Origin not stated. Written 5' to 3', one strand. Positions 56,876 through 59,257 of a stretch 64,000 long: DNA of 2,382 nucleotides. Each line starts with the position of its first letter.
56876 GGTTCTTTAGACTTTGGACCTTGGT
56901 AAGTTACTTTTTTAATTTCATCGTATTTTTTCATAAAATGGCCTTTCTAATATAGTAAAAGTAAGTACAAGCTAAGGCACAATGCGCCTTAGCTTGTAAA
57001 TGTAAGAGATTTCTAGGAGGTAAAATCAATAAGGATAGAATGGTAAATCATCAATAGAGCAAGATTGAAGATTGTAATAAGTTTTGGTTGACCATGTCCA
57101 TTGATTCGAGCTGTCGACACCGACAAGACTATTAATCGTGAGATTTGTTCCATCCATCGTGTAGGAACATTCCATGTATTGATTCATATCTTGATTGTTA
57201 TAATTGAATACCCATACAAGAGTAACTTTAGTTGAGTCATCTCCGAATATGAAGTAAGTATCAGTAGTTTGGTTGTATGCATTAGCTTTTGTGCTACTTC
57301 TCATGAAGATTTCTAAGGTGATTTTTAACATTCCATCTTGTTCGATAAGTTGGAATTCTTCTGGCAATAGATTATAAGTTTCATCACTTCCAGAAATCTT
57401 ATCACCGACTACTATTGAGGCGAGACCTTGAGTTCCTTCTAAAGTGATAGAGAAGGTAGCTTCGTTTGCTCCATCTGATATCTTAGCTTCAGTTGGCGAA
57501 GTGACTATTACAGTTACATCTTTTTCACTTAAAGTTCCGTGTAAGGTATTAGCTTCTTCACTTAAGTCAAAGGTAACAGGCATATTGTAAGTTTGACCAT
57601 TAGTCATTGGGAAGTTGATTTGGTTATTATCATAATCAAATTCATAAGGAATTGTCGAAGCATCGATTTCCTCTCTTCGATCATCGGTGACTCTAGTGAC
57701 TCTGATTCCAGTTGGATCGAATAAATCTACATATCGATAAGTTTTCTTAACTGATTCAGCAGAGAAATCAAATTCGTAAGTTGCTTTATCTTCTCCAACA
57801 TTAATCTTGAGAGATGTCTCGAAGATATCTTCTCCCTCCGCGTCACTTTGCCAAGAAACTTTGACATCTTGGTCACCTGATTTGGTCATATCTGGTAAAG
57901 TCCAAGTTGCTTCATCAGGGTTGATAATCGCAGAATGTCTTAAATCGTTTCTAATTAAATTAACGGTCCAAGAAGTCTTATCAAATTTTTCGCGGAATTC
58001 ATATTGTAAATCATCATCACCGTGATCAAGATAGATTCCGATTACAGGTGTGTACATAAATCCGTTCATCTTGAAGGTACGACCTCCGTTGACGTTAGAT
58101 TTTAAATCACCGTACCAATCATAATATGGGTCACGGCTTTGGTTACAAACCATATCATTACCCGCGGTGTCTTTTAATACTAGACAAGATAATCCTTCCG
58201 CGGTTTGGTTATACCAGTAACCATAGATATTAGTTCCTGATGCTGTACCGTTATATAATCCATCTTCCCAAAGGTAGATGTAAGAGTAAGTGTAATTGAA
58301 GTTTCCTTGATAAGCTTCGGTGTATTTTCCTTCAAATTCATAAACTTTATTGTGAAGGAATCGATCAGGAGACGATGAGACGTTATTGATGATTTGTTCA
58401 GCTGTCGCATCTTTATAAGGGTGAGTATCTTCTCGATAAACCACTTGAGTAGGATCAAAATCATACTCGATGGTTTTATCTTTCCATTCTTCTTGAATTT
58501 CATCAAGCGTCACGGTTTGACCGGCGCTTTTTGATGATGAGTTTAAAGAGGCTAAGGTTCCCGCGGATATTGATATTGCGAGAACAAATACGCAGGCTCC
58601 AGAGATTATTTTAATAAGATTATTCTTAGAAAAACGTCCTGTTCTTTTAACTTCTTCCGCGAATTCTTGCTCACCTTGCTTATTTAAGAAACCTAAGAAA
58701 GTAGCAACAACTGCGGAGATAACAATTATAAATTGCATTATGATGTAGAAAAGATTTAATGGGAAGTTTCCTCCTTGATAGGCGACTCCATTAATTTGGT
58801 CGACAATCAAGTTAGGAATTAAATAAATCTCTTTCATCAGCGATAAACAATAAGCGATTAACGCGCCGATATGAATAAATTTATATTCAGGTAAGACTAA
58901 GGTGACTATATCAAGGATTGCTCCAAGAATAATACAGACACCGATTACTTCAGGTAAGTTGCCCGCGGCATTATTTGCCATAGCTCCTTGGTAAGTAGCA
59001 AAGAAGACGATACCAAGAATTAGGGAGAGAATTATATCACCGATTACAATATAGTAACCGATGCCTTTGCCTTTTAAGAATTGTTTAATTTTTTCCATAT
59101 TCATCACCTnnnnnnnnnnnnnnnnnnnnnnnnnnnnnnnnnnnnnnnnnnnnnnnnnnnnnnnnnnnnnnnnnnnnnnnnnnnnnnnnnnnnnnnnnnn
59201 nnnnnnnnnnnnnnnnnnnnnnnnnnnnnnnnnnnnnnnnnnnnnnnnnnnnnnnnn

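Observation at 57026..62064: Membrane-anchored, domain-permuted GH3 enzyme co-transcribed with a polytopic membrane protein carrying a 500-aa extracellular domain of unknown function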

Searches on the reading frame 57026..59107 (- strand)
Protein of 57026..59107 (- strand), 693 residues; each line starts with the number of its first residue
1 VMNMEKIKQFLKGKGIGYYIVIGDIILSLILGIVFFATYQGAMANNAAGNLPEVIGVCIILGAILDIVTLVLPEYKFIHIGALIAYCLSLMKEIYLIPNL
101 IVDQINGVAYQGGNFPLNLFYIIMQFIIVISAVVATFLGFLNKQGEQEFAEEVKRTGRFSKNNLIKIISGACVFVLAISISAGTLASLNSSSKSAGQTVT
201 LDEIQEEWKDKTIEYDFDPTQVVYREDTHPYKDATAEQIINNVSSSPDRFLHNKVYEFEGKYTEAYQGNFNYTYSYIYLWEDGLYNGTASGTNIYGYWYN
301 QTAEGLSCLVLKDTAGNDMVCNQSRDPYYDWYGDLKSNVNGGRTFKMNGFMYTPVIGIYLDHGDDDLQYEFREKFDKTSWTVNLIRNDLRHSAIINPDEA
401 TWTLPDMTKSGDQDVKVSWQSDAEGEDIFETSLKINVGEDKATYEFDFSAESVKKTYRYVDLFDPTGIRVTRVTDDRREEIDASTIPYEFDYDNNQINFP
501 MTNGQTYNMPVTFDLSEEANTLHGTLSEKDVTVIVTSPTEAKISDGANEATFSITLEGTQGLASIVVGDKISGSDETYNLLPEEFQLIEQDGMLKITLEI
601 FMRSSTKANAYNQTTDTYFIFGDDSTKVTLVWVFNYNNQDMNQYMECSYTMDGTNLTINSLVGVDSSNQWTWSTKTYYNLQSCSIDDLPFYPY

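Call 3: search_protein_families(library=pfam, proteins=[window:57026-59107:-], max_evalue=0.1)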
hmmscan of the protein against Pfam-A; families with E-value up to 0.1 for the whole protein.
window:57026-59107:- (693 aa): 0 families

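Call 4: search_protein_families(library=ncbifam, proteins=[window:57026-59107:-], max_evalue=0.1)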
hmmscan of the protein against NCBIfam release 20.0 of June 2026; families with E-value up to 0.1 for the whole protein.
window:57026-59107:- (693 aa): 0 families

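Call 5: find_homologous_proteins(query=window:57026-59107:-)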
Query window:57026-59107:- (693 aa): 64 proteins with E <= 0.001 among 8000 candidates.
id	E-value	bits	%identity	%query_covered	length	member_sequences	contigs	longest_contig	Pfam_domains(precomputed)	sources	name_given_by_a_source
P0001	0.0e+0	1551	98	100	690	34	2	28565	-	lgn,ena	-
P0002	0.0e+0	1110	68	99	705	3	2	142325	-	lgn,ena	-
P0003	0.0e+0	1070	67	99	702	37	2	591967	-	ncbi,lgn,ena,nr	ncbi:MAG TPA: hypothetical protein IAC60_00585 [Candidatus Enterosoma merdigallinarum]|nr:hypothetic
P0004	0.0e+0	1058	66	100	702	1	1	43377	-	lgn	-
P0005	0.0e+0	1046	66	99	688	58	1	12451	-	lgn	-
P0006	8.5e-298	1007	63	100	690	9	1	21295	-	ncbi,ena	-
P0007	2.4e-290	983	62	100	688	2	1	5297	-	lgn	-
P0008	7.6e-288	974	62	100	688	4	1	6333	-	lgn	-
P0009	3.4e-283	959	61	100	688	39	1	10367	-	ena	-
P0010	2.9e-224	764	54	99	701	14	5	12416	-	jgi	jgi:hypothetical protein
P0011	1.7e-220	752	51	99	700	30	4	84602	-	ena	-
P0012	2.7e-219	748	71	65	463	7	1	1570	-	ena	-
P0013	1.2e-208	713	48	99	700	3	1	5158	-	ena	-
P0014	1.0e-181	624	45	97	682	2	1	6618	-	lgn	-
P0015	1.1e-178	614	43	99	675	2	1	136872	-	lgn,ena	-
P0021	3.7e-98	348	41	62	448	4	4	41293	-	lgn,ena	-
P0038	1.7e-84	302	37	63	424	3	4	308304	-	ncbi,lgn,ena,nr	ncbi:MAG: hypothetical protein IJR08_01735 [Bacilli bacterium]|nr:hypothetical protein [Bacilli bact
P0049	3.8e-78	281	36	63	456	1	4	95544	-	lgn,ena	-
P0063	3.5e-62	229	31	63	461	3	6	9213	-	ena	-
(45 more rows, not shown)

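Call 13: find_encoding_contigs(protein=P0003, flank=10000, max_places=2)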
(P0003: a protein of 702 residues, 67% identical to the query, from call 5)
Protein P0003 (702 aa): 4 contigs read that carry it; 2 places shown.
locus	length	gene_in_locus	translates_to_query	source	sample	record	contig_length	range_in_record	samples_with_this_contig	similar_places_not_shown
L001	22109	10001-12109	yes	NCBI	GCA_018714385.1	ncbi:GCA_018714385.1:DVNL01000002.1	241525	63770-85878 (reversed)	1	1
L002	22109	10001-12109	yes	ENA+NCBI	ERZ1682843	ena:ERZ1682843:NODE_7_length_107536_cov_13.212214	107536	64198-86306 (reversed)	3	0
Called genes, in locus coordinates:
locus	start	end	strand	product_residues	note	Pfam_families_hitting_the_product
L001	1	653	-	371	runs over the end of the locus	PF01926:MMR_HSR1, PF02421:FeoB_N, PF06071:YchF-GTPase_C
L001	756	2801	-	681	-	PF09479:Flg_new (weak)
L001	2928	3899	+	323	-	PF00924:MS_channel_2nd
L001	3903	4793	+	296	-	PF00535:Glycos_transf_2, PF10111:Glyco_tranf_2_2, PF13506:Glyco_transf_21 (weak), PF13641:Glyco_tranf_2_3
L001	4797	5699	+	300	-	PF01256:Carb_kinase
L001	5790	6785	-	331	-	PF02311:AraC_binding (faint), PF12833:HTH_18, PF00165:HTH_AraC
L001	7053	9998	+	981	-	PF01915:Glyco_hydro_3_C, PF14310:Fn3-like, PF00933:Glyco_hydro_3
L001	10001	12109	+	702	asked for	-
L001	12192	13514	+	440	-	PF27526:XylA2_C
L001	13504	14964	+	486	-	PF00370:FGGY_N, PF02782:FGGY_C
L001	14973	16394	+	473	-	PF04616:Glyco_hydro_43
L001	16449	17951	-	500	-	PF02074:Peptidase_M32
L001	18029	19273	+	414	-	PF07690:MFS_1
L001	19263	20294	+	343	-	PF13439:Glyco_transf_4, PF00534:Glycos_transf_1, PF13692:Glyco_trans_1_4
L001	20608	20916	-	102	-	PF01381:HTH_3, PF12844:HTH_19 (weak), PF13443:HTH_26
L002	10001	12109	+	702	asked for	-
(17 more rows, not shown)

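Call 14: find_encoding_contigs(protein=P0015, flank=8000, max_places=1)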
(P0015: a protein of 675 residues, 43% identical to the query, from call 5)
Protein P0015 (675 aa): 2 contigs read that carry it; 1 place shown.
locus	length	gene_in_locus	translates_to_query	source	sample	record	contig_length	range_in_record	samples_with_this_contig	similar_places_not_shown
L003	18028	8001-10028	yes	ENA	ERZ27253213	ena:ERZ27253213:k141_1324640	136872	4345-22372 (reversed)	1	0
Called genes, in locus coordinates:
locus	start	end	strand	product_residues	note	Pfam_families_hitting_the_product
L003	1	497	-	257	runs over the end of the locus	PF02311:AraC_binding, PF07883:Cupin_2, PF12833:HTH_18, PF00165:HTH_AraC (weak)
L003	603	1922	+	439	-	PF01261:AP_endonuc_2 (faint), PF27526:XylA2_C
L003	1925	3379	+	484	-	PF00370:FGGY_N, PF02782:FGGY_C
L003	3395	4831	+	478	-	PF04616:Glyco_hydro_43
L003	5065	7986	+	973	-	PF01915:Glyco_hydro_3_C, PF14310:Fn3-like, PF00933:Glyco_hydro_3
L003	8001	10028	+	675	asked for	-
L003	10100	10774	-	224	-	PF01872:RibD_C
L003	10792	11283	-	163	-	PF18050:Cyclophil_like2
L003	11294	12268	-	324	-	PF05448:AXE1 (faint), PF12740:PETase (weak), PF02129:Peptidase_S15, PF01738:DLH (weak)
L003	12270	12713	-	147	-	PF00376:MerR, PF13411:MerR_1, PF09278:MerR-DNA-bind (weak)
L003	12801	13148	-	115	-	-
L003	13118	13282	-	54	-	-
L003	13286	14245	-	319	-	PF00248:Aldo_ket_red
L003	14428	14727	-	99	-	PF13560:HTH_31, PF12844:HTH_19, PF01381:HTH_3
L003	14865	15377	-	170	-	PF04383:KilA-N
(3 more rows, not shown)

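Call 15: find_encoding_contigs(protein=P0038, flank=8000, max_places=1)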
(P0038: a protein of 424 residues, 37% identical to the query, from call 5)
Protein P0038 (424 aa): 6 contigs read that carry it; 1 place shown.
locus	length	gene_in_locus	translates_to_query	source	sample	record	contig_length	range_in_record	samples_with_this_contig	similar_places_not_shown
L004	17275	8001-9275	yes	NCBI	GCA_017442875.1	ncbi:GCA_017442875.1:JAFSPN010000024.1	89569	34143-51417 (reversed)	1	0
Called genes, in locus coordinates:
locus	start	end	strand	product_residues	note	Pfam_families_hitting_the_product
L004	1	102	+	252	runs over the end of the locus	PF00753:Lactamase_B, PF23023:Anti-Pycsar_Apyc1, PF12706:Lactamase_B_2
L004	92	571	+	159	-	PF02590:SPOUT_MTase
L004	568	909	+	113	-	-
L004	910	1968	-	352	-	-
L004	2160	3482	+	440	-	PF27526:XylA2_C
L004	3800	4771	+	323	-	PF02311:AraC_binding, PF07883:Cupin_2, PF12833:HTH_18, PF00165:HTH_AraC (weak)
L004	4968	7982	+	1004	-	PF01915:Glyco_hydro_3_C, PF14310:Fn3-like, PF00933:Glyco_hydro_3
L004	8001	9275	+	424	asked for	-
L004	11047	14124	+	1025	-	PF01915:Glyco_hydro_3_C, PF00933:Glyco_hydro_3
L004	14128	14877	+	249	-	-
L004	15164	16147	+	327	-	PF04392:ABC_sub_bind, PF13407:Peripla_BP_4 (faint)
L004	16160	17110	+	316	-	PF02653:BPD_transp_2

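Call 16: find_encoding_contigs(protein=P0049, flank=8000, max_places=1)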
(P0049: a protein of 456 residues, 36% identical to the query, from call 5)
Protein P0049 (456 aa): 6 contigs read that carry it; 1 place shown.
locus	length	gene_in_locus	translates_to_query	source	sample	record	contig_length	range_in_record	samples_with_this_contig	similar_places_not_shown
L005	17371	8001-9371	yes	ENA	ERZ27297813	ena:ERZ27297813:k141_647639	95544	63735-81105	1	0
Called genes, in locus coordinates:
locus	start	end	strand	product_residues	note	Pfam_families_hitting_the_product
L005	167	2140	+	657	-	-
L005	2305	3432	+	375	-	PF13350:Y_phosphatase3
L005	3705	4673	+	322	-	PF02311:AraC_binding, PF07883:Cupin_2, PF12833:HTH_18, PF00165:HTH_AraC (weak)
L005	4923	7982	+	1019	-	PF01915:Glyco_hydro_3_C, PF14310:Fn3-like, PF00933:Glyco_hydro_3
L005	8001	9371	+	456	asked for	-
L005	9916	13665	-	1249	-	PF01915:Glyco_hydro_3_C, PF14310:Fn3-like, PF00933:Glyco_hydro_3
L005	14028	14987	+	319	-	PF04392:ABC_sub_bind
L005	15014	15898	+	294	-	PF02653:BPD_transp_2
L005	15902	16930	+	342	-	PF00005:ABC_tran, PF13304:AAA_21 (faint)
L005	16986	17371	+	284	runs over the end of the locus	PF02645:DegV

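Call 21: predict_structure(alignment_id=A2)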
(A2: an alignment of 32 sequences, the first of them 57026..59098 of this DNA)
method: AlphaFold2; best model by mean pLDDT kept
length: 690 residues; sequences in the alignment: 32
mean_pLDDT: 84.4   pTM: 0.50
mean pLDDT of the five models: 84.4, 83.4, 80.8, 80.1, 79.4
residues with pLDDT >= 90: 261; 70-90: 356; 50-70: 60; < 50: 13
segments of 3 or more residues with pLDDT < 50: 189-195, 262-266
pLDDT, mean of each block of 10 residues (from residue 1): 64 87 91 79 66 89 86 84 89 73 61 85 93 84 75 67 74 77 60 54 86 89 92 89 83 84 55 92 87 93 90 86 82 68 87 87 83 86 88 80 90 84 81 91 93 94 92 90 93 94 95 95 91 97 95 87 95 93 86 88 87 90 90 89 90 88 77 86 79
secondary structure, 60 per line:
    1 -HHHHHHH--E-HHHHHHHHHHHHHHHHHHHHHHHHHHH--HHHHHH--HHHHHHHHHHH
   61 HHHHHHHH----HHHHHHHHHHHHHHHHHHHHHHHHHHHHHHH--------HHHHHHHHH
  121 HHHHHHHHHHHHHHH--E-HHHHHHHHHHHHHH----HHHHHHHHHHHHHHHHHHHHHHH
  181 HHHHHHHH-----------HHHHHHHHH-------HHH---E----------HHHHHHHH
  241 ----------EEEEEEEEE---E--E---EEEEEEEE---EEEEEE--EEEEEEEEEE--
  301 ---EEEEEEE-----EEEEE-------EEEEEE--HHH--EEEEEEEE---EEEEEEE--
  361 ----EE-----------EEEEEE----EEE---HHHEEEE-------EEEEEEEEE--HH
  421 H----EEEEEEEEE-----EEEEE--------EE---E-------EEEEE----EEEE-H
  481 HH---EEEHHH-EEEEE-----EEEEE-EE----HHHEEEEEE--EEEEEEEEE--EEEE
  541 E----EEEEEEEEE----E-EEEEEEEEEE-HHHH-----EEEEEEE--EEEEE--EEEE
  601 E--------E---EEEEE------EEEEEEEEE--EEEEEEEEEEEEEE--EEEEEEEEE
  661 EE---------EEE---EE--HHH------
elements in order (helices of 4 or more, strands of 3 or more residues): H2-8 H13-39 H42-47 H50-68 H73-103 H112-135 H140-153 H158-188 H200-208 H233-240 E251-259 E270-277 E281-286 E289-298 E304-310 E316-320 E328-333 E341-348 E352-358 E378-383 E388-390 E397-400 E408-416 E426-434 E440-444 E466-470 E475-478 E486-488 E493-497 E503-507 E518-523 E526-534 E537-541 E546-554 E561-570 H572-575 E581-587 E590-594 E597-601 E614-618 E625-633 E636-649 E652-662 E672-674
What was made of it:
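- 58688..59062 (-): Partner four-TM helical bundle (aa 13-137). Signature motifs lie on the outer face: FFAT at the end of TM1, and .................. in loop 3. AF2 helices (call 21).
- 57029..57802 (-): C-terminal extension found only in the long form (aa 433-690): further beta-rich domains. AF2 shows beta strands with pLDDT about 90 (call 21).
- The partner has a large ectodomain on a polytopic anchor (call 21).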

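Call 26: find_encoding_contigs(protein=P0021, flank=8000, max_places=1)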
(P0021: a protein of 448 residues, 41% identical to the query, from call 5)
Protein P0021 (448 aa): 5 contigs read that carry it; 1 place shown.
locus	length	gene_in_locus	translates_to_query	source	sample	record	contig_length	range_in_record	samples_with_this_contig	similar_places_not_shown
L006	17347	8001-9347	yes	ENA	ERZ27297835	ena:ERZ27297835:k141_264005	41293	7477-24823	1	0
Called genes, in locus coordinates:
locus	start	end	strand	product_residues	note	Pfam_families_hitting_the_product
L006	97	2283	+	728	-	-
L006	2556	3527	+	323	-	PF07883:Cupin_2, PF02311:AraC_binding, PF12833:HTH_18, PF00165:HTH_AraC (weak)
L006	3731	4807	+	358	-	PF17761:DUF1016_N, PF06250:YhcG_C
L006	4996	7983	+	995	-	PF01915:Glyco_hydro_3_C, PF14310:Fn3-like (weak), PF00933:Glyco_hydro_3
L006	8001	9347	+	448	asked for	-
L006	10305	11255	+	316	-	PF04392:ABC_sub_bind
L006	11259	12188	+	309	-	PF02653:BPD_transp_2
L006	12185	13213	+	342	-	PF00005:ABC_tran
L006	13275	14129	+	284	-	PF02645:DegV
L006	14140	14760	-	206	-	PF13560:HTH_31, PF01381:HTH_3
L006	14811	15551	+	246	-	PF03167:UDG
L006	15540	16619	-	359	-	PF09515:Thia_YuaJ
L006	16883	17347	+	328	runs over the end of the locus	-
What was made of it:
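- Loci L004, L005 and L006 carry an ABC system (substrate-binding protein plus BPD_transp_2, with an ABC_tran ATPase in L005 and L006) 0.5-6 kb downstream (calls 15, 16, 26).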

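Call 27: find_encoding_contigs(protein=P0063, flank=8000, max_places=2)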
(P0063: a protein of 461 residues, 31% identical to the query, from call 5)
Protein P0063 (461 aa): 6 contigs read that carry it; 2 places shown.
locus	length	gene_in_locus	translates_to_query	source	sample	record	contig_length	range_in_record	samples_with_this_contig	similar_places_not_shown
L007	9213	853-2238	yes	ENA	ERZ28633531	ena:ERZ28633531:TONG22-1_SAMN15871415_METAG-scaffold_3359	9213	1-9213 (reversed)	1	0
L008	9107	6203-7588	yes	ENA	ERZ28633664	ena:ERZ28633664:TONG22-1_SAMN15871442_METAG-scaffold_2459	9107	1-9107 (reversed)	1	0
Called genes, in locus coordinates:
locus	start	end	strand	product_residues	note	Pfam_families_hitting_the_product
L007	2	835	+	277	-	?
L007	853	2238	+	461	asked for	-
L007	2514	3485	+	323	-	PF07883:Cupin_2, PF02311:AraC_binding, PF12833:HTH_18, PF00165:HTH_AraC (weak)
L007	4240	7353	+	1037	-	PF01915:Glyco_hydro_3_C, PF00933:Glyco_hydro_3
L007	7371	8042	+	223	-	-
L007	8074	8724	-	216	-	PF19502:DUF6036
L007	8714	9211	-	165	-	?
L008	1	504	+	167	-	?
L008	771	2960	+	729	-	-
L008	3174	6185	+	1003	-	PF01915:Glyco_hydro_3_C, PF14310:Fn3-like, PF00933:Glyco_hydro_3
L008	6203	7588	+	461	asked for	-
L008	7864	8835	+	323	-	PF07883:Cupin_2, PF02311:AraC_binding, PF12833:HTH_18, PF00165:HTH_AraC (weak)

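Call 38: search_solved_structures(query=A2, max_evalue=10)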
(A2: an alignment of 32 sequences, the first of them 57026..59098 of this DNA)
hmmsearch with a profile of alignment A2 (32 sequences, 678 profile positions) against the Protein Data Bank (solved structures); distinct sequences matched with E-value up to 10: 1.
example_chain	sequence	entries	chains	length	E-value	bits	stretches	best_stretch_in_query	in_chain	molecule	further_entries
4v14_A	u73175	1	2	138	1.2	10.6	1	399-455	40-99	MUTATOR MUTT PROTEIN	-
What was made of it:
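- Closest known: GlyA1-type permuted GH3 beta-glycosidases. Different: That domain shows no detectable sequence relation to GlyA1-Ct (call 38).
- Tried and rejected: This includes GlyA1 (5K6L), whose chain is the full 921 residues and so includes the C-terminal domain (residues 800-921) (call 38).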

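Call 39: search_protein_families(library=pfam, alignment_id=A2, max_evalue=1)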
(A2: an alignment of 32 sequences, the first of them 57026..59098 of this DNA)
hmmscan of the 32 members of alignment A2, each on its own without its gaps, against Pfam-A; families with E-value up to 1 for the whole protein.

A. member 1, window:57026-59098:- (690 aa): 1 family
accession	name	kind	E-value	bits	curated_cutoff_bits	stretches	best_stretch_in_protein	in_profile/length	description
PF03600.22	CitMHS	-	0.29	10.6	31.9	1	26-183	79-223/336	Citrate transporter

B. families by the number of members that match (of 32 scanned): 42 families (the first 25 are shown)
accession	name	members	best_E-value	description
PF03600.22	CitMHS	6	0.0037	Citrate transporter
PF07523.18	Big_3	5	0.014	Bacterial Ig-like domain (group 3)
PF23926.2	LtfC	4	0.063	LtfC-like, beta-sandwich domain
PF07264.17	EI24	3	0.0091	Sulfate transporter CysZ/Etoposide-induced protein 2.4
PF12985.13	DUF3869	2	0.0063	Domain of unknown function (DUF3869)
PF18692.7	DUF5640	2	0.0064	Family of unknown function (DUF5640)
PF02369.22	Big_1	2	0.056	Bacterial Ig-like domain (group 1)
PF00335.26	Tetraspanin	2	0.084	Tetraspanin family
PF16212.11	PhoLip_ATPase_C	2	0.19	Phospholipid-translocating P-type ATPase C-terminal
PF11143.13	DUF2919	2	0.3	Protein of unknown function (DUF2919)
PF04435.23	SPK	1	0.0022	Domain of unknown function (DUF545)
PF02687.27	FtsX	1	0.0054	FtsX-like permease C-terminal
PF01529.25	DHHC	1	0.017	DHHC palmitoyltransferase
PF12698.13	ABC2_membrane_3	1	0.025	ABC-2 family transporter protein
PF18140.6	PCC_BT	1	0.027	Propionyl-coenzyme A carboxylase BT domain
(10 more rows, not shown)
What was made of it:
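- On Known sugar transporter families (MFS, GPH, ABC permease, SWEET, DMT, PTS EIIC), tested on the partner protein: The best weak Pfam value among 32 members is 0.0037, for CitMHS (call 39).
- On Bacterial Ig-like domain group 3 (Big_3, PF07523), tested on the second half of the core ectodomain: Five of 32 members give weak hits, best E 0.014 (call 39).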
